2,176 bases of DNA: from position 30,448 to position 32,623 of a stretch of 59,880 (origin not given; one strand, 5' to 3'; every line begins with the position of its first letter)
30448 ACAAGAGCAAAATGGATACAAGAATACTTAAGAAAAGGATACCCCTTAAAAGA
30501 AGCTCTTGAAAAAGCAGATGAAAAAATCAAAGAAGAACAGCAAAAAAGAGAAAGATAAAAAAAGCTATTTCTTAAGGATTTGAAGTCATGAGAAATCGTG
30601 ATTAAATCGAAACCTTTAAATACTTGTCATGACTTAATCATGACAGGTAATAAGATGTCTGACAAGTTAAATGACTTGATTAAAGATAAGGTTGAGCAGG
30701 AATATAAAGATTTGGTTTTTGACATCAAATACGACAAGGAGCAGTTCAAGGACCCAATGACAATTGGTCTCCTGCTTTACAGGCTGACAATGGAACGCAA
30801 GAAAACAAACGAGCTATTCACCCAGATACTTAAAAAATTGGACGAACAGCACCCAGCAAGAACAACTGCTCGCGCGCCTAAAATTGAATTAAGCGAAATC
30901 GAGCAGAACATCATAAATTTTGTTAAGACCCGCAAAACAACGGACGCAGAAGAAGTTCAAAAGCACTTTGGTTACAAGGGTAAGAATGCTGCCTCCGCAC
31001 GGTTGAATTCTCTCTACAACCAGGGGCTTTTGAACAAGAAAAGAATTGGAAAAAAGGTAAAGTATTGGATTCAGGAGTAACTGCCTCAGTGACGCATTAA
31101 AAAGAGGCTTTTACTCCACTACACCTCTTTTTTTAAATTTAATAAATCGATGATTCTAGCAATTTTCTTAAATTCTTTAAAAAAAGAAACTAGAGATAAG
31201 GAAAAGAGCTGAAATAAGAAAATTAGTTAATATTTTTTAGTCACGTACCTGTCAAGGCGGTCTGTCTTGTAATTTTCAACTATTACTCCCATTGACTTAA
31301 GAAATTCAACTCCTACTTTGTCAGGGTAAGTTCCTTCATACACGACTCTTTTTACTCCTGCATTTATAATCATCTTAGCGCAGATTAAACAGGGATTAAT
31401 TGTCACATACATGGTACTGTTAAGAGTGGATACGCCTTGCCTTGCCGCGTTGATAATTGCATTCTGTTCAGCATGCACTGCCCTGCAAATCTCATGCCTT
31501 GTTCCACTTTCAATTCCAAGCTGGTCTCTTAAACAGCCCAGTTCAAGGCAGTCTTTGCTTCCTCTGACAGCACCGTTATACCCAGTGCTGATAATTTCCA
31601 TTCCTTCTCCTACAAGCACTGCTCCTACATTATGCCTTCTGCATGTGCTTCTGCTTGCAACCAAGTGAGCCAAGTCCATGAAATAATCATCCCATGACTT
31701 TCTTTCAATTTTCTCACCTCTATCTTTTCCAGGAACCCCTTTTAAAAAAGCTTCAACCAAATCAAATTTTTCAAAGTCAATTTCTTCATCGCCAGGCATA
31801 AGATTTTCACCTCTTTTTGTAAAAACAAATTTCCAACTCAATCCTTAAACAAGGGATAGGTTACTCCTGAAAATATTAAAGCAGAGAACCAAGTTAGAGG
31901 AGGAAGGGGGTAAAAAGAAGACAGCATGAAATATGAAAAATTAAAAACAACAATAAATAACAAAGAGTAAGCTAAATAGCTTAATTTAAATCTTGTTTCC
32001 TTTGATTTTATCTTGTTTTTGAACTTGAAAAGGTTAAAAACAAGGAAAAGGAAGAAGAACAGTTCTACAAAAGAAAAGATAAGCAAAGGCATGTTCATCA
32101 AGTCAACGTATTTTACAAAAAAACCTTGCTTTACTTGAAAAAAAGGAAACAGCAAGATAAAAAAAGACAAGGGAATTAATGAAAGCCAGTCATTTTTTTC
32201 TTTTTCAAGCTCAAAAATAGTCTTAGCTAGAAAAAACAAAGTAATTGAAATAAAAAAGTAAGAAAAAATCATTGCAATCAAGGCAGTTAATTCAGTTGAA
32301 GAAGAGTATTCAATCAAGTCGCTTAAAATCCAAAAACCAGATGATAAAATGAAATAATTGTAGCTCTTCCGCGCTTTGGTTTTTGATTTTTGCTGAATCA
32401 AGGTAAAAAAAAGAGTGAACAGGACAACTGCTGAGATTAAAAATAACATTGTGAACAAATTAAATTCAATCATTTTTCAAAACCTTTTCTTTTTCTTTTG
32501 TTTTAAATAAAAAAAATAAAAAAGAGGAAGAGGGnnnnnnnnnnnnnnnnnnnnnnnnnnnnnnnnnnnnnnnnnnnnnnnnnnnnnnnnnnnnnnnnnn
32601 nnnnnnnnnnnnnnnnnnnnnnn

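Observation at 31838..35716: Tandem triplet of signal-anchored 'YY - TM - C-x-x-P-G' paralogues: candidate undescribed cell-surface module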

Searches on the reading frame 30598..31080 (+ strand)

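Call 32: search_protein_families(library=pfam, proteins=[window:30598-31080:+], max_evalue=0.01)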
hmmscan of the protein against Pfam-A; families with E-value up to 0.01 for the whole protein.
window:30598-31080:+ (160 aa): 2 families
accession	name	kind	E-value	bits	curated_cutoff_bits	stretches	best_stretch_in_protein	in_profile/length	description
PF09756.15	DDRGK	-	0.0019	18.3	27.8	1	98-146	97-144/188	DDRGK domain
PF03965.22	Penicillinase_R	-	0.0068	17.2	22.6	0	98-156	1-62/115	Penicillinase repressor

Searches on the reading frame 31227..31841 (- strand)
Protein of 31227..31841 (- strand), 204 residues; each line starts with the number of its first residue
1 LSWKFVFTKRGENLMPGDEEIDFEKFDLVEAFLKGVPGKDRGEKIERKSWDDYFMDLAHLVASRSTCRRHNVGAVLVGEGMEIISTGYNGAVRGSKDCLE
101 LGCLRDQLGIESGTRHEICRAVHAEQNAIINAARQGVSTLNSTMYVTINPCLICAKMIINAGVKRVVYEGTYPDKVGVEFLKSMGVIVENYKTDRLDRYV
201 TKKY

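Call 32: search_protein_families(library=pfam, proteins=[window:31227-31841:-], max_evalue=0.01)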
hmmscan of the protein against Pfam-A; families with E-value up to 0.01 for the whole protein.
window:31227-31841:- (204 aa): 3 families
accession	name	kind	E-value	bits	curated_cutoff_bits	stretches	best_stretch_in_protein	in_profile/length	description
PF00383.29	dCMP_cyt_deam_1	-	8.2e-28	96.7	25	1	49-168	2-100/102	Cytidine and deoxycytidylate deaminase zinc-binding region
PF14437.12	MafB19-deam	-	9.7e-19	68.1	27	1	49-184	2-116/142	MafB19-like deaminase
PF14439.12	Bd3614-deam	-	0.00024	21.5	38.5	1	121-169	34-85/113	Bd3614-like deaminase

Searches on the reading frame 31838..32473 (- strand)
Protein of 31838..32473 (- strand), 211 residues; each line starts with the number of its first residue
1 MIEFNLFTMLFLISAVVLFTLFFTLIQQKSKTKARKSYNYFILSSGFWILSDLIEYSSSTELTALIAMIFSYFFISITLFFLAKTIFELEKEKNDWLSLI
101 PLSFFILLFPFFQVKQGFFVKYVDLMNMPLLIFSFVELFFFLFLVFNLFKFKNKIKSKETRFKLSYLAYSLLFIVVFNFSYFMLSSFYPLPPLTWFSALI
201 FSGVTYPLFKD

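Call 3: search_protein_families(library=pfam, proteins=[window:31838-32473:-], max_evalue=10)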
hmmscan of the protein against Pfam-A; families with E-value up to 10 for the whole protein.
window:31838-32473:- (211 aa): 2 families
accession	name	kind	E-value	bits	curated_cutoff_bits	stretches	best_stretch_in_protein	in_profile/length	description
PF16927.11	HisKA_7TM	-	0.00094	19.5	28.6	1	11-202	2-211/224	N-terminal 7TM region of histidine kinase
PF16481.10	DUF5058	-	2.3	8.2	28.2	1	66-144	122-200/222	Domain of unknown function (DUF5058)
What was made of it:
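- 31838..32473 (-): 211-aa polytopic membrane gene. Adjacent to the module but lineage-specific, and not part of the conserved unit. Only a sub-threshold HisKA_7TM hit (call 3).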

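Call 4: search_protein_families(library=ncbifam, proteins=[window:31838-32473:-], max_evalue=10)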
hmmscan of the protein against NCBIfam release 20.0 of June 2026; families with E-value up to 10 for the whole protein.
window:31838-32473:- (211 aa): 0 families
